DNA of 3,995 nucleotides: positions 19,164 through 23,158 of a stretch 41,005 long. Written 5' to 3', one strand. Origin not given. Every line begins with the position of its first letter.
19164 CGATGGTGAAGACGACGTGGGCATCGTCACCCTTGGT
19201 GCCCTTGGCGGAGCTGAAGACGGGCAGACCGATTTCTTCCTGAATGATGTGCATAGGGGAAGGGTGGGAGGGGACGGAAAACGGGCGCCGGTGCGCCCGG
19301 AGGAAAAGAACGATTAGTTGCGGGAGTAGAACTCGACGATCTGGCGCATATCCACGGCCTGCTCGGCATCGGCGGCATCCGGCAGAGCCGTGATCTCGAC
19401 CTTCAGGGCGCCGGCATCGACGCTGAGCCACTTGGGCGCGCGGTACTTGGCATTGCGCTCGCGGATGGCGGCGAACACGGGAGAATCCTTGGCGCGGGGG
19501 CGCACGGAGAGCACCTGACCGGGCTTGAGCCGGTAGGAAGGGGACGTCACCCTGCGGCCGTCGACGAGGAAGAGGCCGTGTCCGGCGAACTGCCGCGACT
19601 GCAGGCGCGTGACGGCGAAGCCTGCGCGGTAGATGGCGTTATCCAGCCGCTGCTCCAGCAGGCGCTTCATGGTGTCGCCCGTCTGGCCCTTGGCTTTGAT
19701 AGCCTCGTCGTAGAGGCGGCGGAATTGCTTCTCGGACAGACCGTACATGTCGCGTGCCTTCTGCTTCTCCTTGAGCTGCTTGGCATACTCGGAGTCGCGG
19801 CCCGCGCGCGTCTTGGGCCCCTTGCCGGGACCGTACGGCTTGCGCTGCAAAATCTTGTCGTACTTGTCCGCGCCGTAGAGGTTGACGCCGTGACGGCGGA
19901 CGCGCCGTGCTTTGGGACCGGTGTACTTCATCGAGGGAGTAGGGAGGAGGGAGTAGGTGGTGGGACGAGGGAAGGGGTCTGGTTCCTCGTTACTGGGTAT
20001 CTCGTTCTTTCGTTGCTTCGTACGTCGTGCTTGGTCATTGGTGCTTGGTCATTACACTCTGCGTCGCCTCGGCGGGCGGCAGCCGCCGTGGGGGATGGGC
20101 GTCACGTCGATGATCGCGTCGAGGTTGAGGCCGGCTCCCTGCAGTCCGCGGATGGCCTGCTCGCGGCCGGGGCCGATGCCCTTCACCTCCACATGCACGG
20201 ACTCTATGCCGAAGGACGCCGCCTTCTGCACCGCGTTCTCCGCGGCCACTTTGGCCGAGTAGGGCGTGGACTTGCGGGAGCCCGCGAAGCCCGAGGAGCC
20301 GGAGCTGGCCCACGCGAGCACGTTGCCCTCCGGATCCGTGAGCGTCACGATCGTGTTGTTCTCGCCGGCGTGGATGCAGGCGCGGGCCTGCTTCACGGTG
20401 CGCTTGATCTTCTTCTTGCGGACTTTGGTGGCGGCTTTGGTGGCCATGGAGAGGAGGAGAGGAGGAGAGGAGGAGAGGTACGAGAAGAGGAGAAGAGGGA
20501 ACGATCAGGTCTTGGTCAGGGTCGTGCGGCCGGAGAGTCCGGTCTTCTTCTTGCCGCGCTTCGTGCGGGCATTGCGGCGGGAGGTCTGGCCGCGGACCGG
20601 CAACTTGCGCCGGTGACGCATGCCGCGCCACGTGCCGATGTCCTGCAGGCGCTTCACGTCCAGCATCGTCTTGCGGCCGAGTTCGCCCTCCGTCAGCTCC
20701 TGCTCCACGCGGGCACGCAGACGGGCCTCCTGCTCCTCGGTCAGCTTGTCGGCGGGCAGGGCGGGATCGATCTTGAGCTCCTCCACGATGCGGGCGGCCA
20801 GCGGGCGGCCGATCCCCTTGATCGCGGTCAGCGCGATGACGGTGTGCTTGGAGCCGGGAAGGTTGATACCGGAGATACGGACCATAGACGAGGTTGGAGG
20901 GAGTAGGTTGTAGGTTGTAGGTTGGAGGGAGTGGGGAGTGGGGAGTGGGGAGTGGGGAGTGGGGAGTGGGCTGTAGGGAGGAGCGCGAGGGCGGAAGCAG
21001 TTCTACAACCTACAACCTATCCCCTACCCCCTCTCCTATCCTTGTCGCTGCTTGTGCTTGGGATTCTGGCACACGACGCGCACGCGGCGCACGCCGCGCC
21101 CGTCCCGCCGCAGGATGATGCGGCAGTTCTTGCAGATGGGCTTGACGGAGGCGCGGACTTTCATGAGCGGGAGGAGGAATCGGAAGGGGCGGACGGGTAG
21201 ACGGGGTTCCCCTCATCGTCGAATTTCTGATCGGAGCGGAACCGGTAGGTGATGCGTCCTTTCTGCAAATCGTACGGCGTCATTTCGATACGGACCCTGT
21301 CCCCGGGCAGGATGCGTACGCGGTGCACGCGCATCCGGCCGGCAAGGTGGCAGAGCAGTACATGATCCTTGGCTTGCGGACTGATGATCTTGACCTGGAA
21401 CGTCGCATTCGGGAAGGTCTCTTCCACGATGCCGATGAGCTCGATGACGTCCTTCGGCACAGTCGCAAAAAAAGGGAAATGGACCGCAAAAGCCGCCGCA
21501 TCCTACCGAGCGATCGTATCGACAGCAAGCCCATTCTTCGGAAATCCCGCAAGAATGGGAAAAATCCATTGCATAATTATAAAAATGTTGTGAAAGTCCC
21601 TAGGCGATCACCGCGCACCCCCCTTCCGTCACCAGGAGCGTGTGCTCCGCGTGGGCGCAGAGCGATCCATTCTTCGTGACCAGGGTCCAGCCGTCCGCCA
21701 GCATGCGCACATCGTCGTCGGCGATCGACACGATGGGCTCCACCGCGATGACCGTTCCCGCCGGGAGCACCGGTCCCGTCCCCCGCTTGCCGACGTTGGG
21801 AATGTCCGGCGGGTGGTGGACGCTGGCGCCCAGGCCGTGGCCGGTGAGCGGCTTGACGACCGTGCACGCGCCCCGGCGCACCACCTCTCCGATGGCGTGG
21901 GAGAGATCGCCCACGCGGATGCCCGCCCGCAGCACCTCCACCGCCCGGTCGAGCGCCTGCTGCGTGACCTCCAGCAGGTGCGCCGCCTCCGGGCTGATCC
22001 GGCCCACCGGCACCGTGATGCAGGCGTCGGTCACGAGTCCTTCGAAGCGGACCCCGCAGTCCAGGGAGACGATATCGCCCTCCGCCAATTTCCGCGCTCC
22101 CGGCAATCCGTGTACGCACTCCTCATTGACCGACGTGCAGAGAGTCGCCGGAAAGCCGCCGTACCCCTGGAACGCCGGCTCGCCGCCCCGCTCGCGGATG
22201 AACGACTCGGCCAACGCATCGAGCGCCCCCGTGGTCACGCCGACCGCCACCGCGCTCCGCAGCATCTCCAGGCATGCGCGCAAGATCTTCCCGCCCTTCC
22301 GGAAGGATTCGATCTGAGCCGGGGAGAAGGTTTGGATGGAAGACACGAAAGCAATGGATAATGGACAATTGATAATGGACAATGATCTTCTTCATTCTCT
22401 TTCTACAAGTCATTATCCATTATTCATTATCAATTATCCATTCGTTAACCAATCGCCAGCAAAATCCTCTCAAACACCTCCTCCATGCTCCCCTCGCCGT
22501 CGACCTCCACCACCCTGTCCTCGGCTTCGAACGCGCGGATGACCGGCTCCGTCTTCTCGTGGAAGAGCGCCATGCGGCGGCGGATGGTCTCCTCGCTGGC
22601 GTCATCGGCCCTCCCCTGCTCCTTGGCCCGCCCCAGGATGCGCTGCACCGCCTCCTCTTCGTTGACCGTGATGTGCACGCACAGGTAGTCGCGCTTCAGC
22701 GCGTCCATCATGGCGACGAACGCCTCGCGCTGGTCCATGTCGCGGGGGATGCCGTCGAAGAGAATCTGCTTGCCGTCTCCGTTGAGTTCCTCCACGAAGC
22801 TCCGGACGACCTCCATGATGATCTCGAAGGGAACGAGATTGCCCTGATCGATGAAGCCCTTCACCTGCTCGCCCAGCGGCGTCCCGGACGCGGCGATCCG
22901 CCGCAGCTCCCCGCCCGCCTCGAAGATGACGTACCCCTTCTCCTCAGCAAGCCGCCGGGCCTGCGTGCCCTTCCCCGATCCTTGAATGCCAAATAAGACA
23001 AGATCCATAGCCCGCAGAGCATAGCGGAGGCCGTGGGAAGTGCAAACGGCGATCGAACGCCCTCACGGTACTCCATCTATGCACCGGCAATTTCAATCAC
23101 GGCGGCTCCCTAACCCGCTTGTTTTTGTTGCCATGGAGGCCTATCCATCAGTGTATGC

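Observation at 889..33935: Window-wide system of heptanucleotide tandem arrays filling intercistronic spacers (STRR-like)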

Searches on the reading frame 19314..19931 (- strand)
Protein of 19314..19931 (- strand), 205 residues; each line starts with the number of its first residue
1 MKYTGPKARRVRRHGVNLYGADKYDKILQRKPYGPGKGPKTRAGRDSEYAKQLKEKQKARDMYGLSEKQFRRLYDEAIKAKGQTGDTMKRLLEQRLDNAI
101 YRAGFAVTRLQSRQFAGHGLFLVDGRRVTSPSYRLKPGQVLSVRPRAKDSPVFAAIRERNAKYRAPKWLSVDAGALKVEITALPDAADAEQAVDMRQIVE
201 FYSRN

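Call 11: search_protein_families(library=ncbifam, proteins=[window:19314-19931:-])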
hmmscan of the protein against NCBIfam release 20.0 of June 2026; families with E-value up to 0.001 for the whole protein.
window:19314-19931:- (205 aa): 4 families
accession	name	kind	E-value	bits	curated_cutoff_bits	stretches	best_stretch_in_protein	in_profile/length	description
NF003717.0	PRK05327.1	equivalog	2.6e-64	216.8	116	1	2-204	3-202/202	30S ribosomal protein S4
TIGR01017.1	rpsD_bact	equivalog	2.6e-59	200.3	177.2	1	2-204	1-200/200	30S ribosomal protein S4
NF003139.0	PRK04051.1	equivalog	1.1e-10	41.7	138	1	88-139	97-148/179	30S ribosomal protein S4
TIGR01018.1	uS4_arch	equivalog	1.3e-07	31.7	82.25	1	88-136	98-146/162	30S ribosomal protein S4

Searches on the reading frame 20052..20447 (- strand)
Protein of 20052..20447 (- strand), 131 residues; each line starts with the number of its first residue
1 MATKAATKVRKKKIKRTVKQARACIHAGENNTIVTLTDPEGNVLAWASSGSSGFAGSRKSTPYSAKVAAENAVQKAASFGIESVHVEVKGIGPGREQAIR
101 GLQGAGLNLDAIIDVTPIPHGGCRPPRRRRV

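Call 11: search_protein_families(library=ncbifam, proteins=[window:20052-20447:-])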
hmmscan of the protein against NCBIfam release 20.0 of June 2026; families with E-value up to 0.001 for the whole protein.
window:20052-20447:- (131 aa): 4 families
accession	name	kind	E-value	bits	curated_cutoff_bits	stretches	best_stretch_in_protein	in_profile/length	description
NF003698.1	PRK05309.1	equivalog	8.4e-50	168.2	111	1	11-130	1-120/120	30S ribosomal protein S11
TIGR03632.1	uS11_bact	equivalog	2.4e-48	163.4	154.5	1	12-128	1-117/117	30S ribosomal protein S11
NF007176.0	PRK09607.1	equivalog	2.7e-22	79.4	182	1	15-130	4-128/132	30S ribosomal protein S11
TIGR03628.1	arch_S11P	equivalog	8.6e-19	68.2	182.35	1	22-126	4-117/117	30S ribosomal protein S11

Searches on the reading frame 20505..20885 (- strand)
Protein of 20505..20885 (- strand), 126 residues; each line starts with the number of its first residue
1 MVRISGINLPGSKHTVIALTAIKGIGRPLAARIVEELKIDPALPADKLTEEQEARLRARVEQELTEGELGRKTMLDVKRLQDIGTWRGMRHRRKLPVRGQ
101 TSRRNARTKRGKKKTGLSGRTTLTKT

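Call 11: search_protein_families(library=ncbifam, proteins=[window:20505-20885:-])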
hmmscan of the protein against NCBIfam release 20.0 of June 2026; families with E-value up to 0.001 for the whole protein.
window:20505-20885:- (126 aa): 3 families
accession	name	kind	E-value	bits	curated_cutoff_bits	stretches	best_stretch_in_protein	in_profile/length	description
TIGR03631.1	uS13_bact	equivalog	7.3e-37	126.3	130.45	1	3-114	1-113/113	30S ribosomal protein S13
NF003140.0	PRK04053.1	equivalog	2.9e-18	66.5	159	2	1-62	12-73/157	30S ribosomal protein S13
TIGR03629.1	uS13_arch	equivalog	3.3e-17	63.1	175.55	2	1-62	5-66/144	30S ribosomal protein S13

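Call 38: find_encoding_contigs(protein=window:20505-20885:-, flank=10000, max_places=10)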
Protein window:20505-20885:- (126 aa): no gene with exactly this product is on record in the collection.

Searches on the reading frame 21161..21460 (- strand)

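Call 11: search_protein_families(library=ncbifam, proteins=[window:21161-21460:-])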
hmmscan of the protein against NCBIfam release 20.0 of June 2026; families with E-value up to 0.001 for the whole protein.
window:21161-21460:- (99 aa): 1 family
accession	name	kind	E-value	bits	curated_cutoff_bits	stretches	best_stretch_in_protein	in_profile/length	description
TIGR00008.1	infA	equivalog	4.1e-23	81.1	61.15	1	4-73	3-68/69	translation initiation factor IF-1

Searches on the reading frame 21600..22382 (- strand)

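Call 11: search_protein_families(library=ncbifam, proteins=[window:21600-22382:-])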
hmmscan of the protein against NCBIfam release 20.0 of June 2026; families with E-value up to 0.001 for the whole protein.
window:21600-22382:- (260 aa): 12 families
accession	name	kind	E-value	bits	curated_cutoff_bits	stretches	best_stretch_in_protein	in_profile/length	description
TIGR00500.1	met_pdase_I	equivalog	3e-76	256.2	171.35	1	19-259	4-244/247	type I methionyl aminopeptidase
NF009533.0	PRK12897.1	equivalog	8.9e-50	169.4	488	1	23-259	9-245/248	type I methionyl aminopeptidase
NF008970.0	PRK12318.1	equivalog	4.2e-37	128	267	1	20-259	45-286/291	methionyl aminopeptidase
NF005583.0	PRK07281.1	equivalog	8e-30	104.1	445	1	113-259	130-277/286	methionyl aminopeptidase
TIGR00501.1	met_pdase_II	equivalog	1.2e-29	103.8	222.65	1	24-219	5-192/295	type II methionyl aminopeptidase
NF007310.0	PRK09795.1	equivalog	2.3e-12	46.4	393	1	17-245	126-350/361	aminopeptidase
NF040821.1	dipep_PepQ_Arch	equivalog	2.9e-11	43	630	1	89-240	188-335/346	Xaa-Pro dipeptidase PepQ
TIGR00495.1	crvDNA_42K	hypoth_equivalog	1.3e-06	27.3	430.05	1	20-185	16-190/383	ErbB3-binding protein EBP1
NF008131.0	PRK10879.1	equivalog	3.5e-06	26.1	465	1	80-169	229-320/438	Xaa-Pro aminopeptidase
NF011720.0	PRK15173.1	subfamily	0.00032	19.8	420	1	20-186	117-278/343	peptidase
NF011173.0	PRK14575.1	equivalog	0.00037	19.6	850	1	20-186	180-341/406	putative peptidase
NF038259.1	ectoine_DoeA_2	exception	0.00067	18.5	575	0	19-192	154-321/386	ectoine hydrolase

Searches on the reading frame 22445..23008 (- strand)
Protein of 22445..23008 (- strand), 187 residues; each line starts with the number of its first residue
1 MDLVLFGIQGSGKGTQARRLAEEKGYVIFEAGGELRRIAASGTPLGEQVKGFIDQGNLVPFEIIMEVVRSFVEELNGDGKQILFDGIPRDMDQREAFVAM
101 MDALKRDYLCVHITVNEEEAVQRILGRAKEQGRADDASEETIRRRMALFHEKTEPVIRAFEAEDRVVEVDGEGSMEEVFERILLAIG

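Call 11: search_protein_families(library=ncbifam, proteins=[window:22445-23008:-])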
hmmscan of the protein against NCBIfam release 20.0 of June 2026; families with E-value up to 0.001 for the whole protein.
window:22445-23008:- (187 aa): 21 families
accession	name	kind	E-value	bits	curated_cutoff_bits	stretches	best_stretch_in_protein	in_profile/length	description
NF011100.0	PRK14527.1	equivalog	5.9e-46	156.5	154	1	3-186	9-190/191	adenylate kinase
NF001381.0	PRK00279.1-3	equivalog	8.8e-45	152.8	187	1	1-185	1-184/188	adenylate kinase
NF011105.0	PRK14532.1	equivalog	1.2e-42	145.6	162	1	1-182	1-181/189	adenylate kinase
TIGR01351.1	adk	subfamily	7.4e-40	136.8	168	2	3-129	2-129/212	adenylate kinase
TIGR01359.1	UMP_CMP_kin_fam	subfamily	3.7e-38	131.3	207.6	1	6-182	5-180/185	UMP-CMP kinase family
TIGR01360.1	aden_kin_iso1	equivalog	5e-34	117.6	284.1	1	5-186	8-185/188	adenylate kinase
NF002700.0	PRK02496.1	equivalog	4.5e-33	114.5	262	1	2-183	3-179/184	adenylate kinase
NF001380.0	PRK00279.1-2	equivalog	9.5e-33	113.4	251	2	1-128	1-128/216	adenylate kinase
NF011104.0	PRK14531.1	equivalog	1.8e-31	109.2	160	1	3-183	5-179/183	adenylate kinase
NF011101.0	PRK14528.1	equivalog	5e-31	107.9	195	1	3-183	4-183/187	adenylate kinase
NF001385.0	PRK00279.2-3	equivalog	2.5e-29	102.4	315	2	3-127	7-130/213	adenylate kinase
NF001384.0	PRK00279.2-2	equivalog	5.6e-28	98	152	1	5-181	7-181/191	adenylate kinase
NF001379.0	PRK00279.1-1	equivalog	8e-27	94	268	1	1-129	1-125/216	adenylate kinase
NF010381.0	PRK13808.1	equivalog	1.2e-26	94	426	1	1-186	1-194/335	adenylate kinase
NF011103.0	PRK14530.1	equivalog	6.2e-26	91.3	294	2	3-128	6-127/215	adenylate kinase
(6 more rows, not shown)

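Call 39: find_encoding_contigs(protein=window:22445-23008:-, flank=10000, max_places=10)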
Protein window:22445-23008:- (187 aa): 2 contigs read that carry it; 2 places shown.
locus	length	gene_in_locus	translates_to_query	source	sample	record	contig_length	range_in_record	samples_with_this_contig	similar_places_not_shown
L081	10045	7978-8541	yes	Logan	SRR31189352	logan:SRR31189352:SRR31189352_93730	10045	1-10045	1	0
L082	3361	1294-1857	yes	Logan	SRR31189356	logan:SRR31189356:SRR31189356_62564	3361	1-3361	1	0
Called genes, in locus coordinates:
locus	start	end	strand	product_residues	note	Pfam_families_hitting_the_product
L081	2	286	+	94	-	?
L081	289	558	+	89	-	PF00831:Ribosomal_L29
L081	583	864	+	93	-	PF00366:Ribosomal_S17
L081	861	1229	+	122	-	PF00238:Ribosomal_L14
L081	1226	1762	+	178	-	PF00467:KOW, PF17136:ribosomal_L24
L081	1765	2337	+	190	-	PF00281:Ribosomal_L5, PF00673:Ribosomal_L5_C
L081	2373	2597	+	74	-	PF00253:Ribosomal_S14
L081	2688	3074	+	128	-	PF00410:Ribosomal_S8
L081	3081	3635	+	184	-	PF00347:Ribosomal_L6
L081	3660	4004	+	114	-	PF00861:Ribosomal_L18p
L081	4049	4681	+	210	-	PF00333:Ribosomal_S5, PF03719:Ribosomal_S5_C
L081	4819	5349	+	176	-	PF01965:DJ-1_PfpI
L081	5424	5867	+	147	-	PF00828:Ribosomal_L27A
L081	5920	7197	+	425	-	PF00344:SecY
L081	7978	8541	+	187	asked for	PF00406:ADK, PF13207:AAA_17, PF13238:AAA_18, PF13671:AAA_33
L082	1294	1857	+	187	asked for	PF00406:ADK, PF13207:AAA_17, PF13238:AAA_18, PF13671:AAA_33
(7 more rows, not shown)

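Call 40: find_related_loci(query=window:22445-23008:-, collection=metagenome_contigs, flank=10000)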
Query window:22445-23008:- (187 aa) in metagenome_contigs; peptide patterns used: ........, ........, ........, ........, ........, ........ (x = any residue, [..] = any of these).
422 stretches matched a pattern; 1 encode a relative of the query (tblastn E <= 1e-3); 1 distinct loci.
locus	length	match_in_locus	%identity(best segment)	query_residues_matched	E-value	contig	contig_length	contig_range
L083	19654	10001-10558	88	1-186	2e-108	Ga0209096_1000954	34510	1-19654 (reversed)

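Call 59: find_homologous_proteins(query=window:22445-23008:-, max_evalue=1e-40)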
Query window:22445-23008:- (187 aa): 742 proteins with E <= 1e-40 among 2414 candidates; the best 120 are listed.
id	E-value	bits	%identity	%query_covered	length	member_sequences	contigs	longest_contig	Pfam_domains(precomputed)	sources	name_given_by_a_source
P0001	2.7e-113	394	100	100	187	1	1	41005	PF00406.30,PF13671.13,PF13207.13,PF13238.13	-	-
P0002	4.7e-100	351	88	99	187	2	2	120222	PF00406.30,PF13671.13,PF13207.13,PF13238.13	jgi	-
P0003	6.4e-100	350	88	99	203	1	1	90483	PF00406.30,PF13671.13,PF13207.13,PF13238.13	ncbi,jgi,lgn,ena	-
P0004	1.7e-92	326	87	92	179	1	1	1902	PF00406.30,PF13671.13,PF13207.13,PF13238.13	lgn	-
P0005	6.7e-89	314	80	99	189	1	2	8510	PF00406.30,PF13671.13,PF13207.13,PF13238.13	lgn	-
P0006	4.1e-76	273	70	98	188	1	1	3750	PF00406.30,PF13671.13,PF13207.13,PF13238.13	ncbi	-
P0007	7.7e-76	272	71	99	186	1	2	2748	PF00406.30,PF13671.13,PF13207.13,PF13238.13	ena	-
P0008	2.3e-74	267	70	99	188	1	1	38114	PF00406.30,PF13671.13,PF13207.13,PF13238.13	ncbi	-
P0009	3.1e-74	267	70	100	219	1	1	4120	PF00406.30,PF13671.13,PF13207.13,PF13238.13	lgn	-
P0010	6.9e-74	265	69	100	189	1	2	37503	PF00406.30,PF13671.13,PF13207.13,PF13238.13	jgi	jgi:adenylate kinase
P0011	3.0e-72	260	66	99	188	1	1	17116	PF00406.30,PF13671.13,PF13207.13,PF13238.13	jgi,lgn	-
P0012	5.3e-72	259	67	99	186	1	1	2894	PF06414.19,PF00406.30,PF13671.13,PF13207.13,PF13238.13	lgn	-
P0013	1.7e-71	258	66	100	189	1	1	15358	PF06414.19,PF00406.30,PF13671.13,PF13207.13,PF13238.13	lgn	-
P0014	5.9e-70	253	64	100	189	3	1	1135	PF00406.30,PF13671.13,PF13207.13,PF13238.13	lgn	-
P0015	1.5e-69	251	66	99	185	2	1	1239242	PF00406.30,PF13671.13,PF13207.13,PF13238.13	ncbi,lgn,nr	ncbi:adenylate kinase [Candidatus Peribacteria bacterium]|nr:MAG: adenylate kinase [Candidatus Perib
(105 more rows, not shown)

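Call 60: find_encoding_contigs(protein=P0002, flank=10000, max_places=3)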
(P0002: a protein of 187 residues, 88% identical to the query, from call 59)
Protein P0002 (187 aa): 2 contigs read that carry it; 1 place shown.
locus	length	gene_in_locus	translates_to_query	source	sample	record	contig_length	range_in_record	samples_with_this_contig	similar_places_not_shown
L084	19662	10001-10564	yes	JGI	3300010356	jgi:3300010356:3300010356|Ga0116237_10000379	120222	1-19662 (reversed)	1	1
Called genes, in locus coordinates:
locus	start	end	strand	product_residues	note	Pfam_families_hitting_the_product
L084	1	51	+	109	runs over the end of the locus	PF00203:Ribosomal_S19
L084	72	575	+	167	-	PF00237:Ribosomal_L22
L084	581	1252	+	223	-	PF07650:KH_2, PF00189:Ribosomal_S3_C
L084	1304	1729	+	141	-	PF00252:Ribosomal_L16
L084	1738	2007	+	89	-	PF00831:Ribosomal_L29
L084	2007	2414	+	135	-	PF00366:Ribosomal_S17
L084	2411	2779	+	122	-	PF00238:Ribosomal_L14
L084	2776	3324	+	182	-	PF00467:KOW, PF17136:ribosomal_L24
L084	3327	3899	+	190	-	PF00281:Ribosomal_L5, PF00673:Ribosomal_L5_C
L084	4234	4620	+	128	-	PF00410:Ribosomal_S8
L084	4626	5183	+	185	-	PF00347:Ribosomal_L6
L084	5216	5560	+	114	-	PF00861:Ribosomal_L18p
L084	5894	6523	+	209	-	PF00333:Ribosomal_S5, PF03719:Ribosomal_S5_C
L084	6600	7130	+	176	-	PF01965:DJ-1_PfpI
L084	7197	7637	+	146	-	PF00828:Ribosomal_L27A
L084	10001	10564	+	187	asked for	PF00406:ADK, PF13207:AAA_17, PF13238:AAA_18, PF13671:AAA_33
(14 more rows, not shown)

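Call 61: find_encoding_contigs(protein=P0003, flank=10000, max_places=3)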
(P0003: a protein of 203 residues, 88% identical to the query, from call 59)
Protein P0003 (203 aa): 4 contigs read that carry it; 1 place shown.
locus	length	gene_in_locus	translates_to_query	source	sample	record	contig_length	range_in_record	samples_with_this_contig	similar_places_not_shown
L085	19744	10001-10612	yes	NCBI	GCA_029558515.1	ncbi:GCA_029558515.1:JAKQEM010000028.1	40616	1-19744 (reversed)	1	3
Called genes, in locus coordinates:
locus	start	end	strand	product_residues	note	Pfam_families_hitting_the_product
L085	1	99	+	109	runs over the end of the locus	PF00203:Ribosomal_S19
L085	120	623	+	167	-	PF00237:Ribosomal_L22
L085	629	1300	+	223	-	PF07650:KH_2, PF00189:Ribosomal_S3_C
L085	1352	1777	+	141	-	PF00252:Ribosomal_L16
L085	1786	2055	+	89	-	PF00831:Ribosomal_L29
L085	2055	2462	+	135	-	PF00366:Ribosomal_S17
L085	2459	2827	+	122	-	PF00238:Ribosomal_L14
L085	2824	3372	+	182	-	PF00467:KOW, PF17136:ribosomal_L24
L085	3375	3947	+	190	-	PF00281:Ribosomal_L5, PF00673:Ribosomal_L5_C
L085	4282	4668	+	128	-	PF00410:Ribosomal_S8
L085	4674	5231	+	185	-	PF00347:Ribosomal_L6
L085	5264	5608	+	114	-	PF00861:Ribosomal_L18p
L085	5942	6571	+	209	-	PF00333:Ribosomal_S5, PF03719:Ribosomal_S5_C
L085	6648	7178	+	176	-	PF01965:DJ-1_PfpI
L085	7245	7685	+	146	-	PF00828:Ribosomal_L27A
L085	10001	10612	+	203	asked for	PF13238:AAA_18, PF13671:AAA_33, PF00406:ADK, PF13207:AAA_17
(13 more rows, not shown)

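Call 62: find_encoding_contigs(protein=P0005, flank=10000, max_places=2)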
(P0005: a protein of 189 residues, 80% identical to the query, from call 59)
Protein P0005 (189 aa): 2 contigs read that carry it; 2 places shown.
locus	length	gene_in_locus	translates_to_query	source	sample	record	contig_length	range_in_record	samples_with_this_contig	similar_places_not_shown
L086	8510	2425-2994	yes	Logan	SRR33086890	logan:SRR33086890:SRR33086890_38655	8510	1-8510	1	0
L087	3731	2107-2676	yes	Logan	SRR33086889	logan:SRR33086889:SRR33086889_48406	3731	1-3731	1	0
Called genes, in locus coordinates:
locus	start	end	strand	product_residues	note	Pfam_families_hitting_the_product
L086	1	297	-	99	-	?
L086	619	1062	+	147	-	PF00828:Ribosomal_L27A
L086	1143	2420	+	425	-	PF00344:SecY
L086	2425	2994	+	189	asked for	PF00406:ADK, PF13207:AAA_17, PF13238:AAA_18, PF13671:AAA_33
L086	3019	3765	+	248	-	PF00557:Peptidase_M24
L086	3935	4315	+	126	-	PF01176:eIF-1a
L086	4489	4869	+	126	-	PF00416:Ribosomal_S13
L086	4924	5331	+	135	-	PF00411:Ribosomal_S11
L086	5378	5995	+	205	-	PF00163:Ribosomal_S4, PF01479:S4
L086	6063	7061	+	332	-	PF01193:RNA_pol_L, PF01000:RNA_pol_A_bac, PF03118:RNA_pol_A_CTD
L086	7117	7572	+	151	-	PF01196:Ribosomal_L17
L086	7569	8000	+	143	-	PF00572:Ribosomal_L13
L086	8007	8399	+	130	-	PF00380:Ribosomal_S9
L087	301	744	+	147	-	PF00828:Ribosomal_L27A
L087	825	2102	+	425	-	PF00344:SecY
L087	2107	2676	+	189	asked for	PF00406:ADK, PF13207:AAA_17, PF13238:AAA_18, PF13671:AAA_33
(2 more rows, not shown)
